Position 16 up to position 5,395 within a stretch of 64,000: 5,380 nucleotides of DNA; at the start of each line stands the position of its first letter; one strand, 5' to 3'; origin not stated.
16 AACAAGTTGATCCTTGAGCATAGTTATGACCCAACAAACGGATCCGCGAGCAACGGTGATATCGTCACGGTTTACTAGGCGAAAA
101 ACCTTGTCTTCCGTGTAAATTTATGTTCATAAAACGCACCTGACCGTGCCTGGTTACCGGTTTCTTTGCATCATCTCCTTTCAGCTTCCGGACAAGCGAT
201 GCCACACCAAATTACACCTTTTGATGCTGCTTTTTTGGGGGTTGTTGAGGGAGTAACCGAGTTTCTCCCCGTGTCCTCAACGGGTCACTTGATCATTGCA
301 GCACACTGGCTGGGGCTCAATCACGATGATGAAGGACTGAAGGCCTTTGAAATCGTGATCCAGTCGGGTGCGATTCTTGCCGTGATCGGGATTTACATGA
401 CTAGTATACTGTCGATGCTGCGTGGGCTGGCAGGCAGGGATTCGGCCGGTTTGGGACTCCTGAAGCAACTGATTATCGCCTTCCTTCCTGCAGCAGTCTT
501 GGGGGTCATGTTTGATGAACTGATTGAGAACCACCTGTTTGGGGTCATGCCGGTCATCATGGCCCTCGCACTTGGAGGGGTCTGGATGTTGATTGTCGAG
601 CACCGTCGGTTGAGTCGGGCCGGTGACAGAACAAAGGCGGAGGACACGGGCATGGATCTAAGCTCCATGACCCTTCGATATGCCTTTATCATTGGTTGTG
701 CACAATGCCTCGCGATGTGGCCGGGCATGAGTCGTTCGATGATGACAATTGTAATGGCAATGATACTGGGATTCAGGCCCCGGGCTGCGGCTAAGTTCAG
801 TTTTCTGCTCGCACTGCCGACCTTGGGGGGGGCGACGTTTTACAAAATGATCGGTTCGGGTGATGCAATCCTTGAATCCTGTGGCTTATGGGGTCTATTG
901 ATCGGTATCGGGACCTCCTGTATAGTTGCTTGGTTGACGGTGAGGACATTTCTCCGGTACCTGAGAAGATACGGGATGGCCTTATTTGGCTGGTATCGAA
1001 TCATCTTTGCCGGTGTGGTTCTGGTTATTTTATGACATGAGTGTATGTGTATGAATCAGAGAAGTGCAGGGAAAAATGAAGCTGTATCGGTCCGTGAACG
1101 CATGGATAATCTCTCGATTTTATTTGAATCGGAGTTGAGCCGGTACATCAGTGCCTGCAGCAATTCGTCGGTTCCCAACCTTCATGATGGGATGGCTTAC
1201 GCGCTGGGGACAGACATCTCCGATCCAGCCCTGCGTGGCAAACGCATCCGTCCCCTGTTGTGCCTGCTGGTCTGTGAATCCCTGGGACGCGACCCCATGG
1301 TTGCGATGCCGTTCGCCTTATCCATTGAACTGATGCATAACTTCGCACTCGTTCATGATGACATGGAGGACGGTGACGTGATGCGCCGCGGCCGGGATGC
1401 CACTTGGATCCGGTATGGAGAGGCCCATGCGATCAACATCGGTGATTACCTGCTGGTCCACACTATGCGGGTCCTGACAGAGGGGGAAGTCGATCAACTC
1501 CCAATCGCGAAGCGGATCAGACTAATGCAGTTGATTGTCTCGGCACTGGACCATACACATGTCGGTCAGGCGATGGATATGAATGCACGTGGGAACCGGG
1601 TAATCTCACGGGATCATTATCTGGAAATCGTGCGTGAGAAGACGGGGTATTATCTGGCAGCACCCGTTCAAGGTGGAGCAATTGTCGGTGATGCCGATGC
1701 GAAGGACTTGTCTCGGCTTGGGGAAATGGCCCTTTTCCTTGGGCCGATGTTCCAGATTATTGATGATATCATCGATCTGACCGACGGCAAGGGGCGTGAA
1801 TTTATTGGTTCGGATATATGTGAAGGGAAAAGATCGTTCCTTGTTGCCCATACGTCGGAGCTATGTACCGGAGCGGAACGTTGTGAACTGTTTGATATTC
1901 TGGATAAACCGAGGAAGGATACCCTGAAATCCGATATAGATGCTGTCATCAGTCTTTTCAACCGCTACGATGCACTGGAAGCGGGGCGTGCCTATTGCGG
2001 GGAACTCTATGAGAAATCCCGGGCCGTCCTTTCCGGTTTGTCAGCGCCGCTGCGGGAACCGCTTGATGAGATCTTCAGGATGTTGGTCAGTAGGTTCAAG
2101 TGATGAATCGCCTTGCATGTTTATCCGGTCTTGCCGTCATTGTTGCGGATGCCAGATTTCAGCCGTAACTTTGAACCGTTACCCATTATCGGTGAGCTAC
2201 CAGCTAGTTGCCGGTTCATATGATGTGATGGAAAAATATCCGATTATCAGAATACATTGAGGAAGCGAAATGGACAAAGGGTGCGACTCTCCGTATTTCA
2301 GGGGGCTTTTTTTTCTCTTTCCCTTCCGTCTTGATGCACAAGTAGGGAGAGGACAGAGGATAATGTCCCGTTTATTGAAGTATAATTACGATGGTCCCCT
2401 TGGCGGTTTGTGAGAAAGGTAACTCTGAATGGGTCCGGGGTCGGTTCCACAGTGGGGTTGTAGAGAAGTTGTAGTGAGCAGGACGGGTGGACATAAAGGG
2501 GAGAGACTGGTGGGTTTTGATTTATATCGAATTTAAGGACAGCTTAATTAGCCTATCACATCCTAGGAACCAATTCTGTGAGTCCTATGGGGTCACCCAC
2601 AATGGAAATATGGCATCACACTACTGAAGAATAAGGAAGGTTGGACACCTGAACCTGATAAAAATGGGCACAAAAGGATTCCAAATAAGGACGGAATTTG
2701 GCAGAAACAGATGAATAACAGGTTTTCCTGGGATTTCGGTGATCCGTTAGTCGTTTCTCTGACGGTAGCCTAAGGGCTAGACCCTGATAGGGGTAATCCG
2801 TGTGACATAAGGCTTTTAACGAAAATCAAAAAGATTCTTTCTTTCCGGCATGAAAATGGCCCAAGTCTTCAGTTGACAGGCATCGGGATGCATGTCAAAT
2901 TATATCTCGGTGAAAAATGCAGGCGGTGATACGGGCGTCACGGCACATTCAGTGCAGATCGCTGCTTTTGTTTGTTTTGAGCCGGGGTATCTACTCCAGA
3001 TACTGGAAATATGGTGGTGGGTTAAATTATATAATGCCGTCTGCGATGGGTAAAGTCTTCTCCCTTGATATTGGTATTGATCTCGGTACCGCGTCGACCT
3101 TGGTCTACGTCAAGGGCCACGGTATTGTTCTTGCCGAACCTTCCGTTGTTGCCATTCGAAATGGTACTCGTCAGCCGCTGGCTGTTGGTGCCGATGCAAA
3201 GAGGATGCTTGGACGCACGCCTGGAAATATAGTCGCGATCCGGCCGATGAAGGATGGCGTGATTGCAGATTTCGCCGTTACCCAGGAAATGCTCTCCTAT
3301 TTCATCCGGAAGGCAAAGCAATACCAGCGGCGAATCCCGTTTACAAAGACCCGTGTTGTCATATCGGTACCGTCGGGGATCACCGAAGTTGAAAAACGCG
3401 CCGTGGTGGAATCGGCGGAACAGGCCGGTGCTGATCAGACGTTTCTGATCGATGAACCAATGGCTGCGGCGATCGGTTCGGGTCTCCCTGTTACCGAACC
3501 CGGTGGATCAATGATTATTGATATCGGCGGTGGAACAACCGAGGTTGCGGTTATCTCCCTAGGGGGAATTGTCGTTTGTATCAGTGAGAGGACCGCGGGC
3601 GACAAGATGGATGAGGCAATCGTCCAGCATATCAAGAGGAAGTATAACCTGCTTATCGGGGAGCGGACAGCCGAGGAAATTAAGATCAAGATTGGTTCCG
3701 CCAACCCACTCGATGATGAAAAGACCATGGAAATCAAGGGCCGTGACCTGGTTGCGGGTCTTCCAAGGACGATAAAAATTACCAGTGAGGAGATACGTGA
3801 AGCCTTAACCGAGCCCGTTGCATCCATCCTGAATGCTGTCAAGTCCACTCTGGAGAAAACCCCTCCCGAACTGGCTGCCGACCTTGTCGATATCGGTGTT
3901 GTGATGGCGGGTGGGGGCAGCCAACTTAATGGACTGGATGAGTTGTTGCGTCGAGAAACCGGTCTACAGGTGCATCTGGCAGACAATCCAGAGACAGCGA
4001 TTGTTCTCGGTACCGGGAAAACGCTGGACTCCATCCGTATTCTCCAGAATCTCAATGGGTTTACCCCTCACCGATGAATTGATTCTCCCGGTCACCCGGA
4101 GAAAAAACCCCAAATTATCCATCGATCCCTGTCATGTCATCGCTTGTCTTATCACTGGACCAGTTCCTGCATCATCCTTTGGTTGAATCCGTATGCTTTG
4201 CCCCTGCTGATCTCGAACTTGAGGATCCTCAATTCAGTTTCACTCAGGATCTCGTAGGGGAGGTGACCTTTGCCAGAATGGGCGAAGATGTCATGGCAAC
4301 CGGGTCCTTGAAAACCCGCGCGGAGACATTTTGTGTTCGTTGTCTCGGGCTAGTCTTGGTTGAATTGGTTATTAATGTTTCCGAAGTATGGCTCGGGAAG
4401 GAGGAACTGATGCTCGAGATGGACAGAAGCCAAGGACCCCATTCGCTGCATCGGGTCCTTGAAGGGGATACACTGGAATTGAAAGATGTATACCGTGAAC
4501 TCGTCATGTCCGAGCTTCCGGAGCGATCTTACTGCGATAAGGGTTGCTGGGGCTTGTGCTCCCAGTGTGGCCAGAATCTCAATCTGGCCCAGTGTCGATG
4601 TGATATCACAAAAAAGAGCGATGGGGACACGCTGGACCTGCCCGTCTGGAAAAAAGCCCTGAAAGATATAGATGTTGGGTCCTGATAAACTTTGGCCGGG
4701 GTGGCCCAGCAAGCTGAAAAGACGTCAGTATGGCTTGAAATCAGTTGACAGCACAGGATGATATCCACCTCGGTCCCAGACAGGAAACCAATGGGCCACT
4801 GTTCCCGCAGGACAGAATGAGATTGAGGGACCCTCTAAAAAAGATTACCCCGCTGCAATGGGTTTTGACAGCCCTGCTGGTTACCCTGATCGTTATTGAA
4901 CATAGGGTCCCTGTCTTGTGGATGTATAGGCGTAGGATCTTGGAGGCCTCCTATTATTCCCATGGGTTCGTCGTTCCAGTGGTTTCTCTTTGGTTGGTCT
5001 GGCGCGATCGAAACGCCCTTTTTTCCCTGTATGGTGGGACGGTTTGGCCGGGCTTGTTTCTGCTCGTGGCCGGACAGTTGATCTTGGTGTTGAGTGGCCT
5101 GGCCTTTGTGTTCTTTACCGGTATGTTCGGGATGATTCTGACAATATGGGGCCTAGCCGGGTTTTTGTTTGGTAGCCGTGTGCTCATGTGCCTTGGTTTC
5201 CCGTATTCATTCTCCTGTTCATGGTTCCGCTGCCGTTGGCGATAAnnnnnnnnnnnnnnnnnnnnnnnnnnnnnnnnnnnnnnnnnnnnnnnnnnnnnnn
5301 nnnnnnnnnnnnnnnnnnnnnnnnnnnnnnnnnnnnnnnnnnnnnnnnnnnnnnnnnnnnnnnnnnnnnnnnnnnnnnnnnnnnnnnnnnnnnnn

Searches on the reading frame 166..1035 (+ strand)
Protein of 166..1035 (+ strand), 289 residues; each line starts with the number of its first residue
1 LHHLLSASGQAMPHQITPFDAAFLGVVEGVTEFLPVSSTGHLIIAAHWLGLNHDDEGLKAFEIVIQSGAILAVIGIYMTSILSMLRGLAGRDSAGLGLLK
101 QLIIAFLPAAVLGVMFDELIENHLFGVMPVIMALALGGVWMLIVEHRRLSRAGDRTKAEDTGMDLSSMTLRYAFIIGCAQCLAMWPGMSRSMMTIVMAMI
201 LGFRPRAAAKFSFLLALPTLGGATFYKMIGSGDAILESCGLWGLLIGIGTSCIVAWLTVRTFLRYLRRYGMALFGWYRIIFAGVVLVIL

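Call 60: search_protein_families(library=pfam, proteins=[window:166-1035:+], max_evalue=0.001)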
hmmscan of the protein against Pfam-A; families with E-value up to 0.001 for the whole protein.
window:166-1035:+ (289 aa): 1 family
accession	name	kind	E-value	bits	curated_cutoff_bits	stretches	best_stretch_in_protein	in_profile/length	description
PF02673.24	BacA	-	4.8e-74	249.7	33.4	1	21-283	1-256/257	Bacitracin resistance protein BacA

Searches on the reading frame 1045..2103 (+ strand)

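Call 60: search_protein_families(library=pfam, proteins=[window:1045-2103:+], max_evalue=0.001)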
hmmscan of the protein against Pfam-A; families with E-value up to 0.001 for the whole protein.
window:1045-2103:+ (352 aa): 1 family
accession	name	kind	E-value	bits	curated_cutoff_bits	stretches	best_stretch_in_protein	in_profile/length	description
PF00348.22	polyprenyl_synt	-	2.8e-53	181.1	27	1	64-292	15-240/251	Polyprenyl synthetase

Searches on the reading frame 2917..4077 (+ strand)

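Call 60: search_protein_families(library=pfam, proteins=[window:2917-4077:+], max_evalue=0.001)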
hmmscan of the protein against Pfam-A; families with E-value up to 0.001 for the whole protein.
window:2917-4077:+ (386 aa): 6 families
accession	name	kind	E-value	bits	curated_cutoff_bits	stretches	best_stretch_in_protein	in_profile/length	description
PF06723.19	MreB_Mbl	-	8.4e-143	475.5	27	1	51-376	3-325/327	MreB/Mbl protein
PF00012.26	HSP70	-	9.7e-14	50.9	20.6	1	126-366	118-368/599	Hsp70 protein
PF00022.25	Actin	-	9e-12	44.7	27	1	75-242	31-190/410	Actin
PF14450.12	FtsA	-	5.6e-11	43.3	31.8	1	200-362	2-124/127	Cell division protein FtsA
PF25216.1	Volactin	-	4.2e-05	23.6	35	1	86-346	57-289/321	Volactin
PF11104.14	PilM_2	-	0.00038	19.9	27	0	328-357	278-307/340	Type IV pilus assembly protein PilM;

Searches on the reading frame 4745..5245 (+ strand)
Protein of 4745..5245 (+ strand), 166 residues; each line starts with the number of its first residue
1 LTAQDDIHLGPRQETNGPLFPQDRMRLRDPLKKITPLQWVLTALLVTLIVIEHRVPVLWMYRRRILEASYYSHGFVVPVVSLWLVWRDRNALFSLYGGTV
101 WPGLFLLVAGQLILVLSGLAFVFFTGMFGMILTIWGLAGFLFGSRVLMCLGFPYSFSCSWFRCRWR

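Call 60: search_protein_families(library=pfam, proteins=[window:4745-5245:+], max_evalue=0.001)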
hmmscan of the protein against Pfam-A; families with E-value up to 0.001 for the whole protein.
window:4745-5245:+ (166 aa): 1 family
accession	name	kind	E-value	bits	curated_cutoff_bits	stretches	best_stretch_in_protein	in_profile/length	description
PF09721.15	Exosortase_EpsH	-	6e-10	39.4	25.7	1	50-156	8-108/254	Transmembrane exosortase (Exosortase_EpsH)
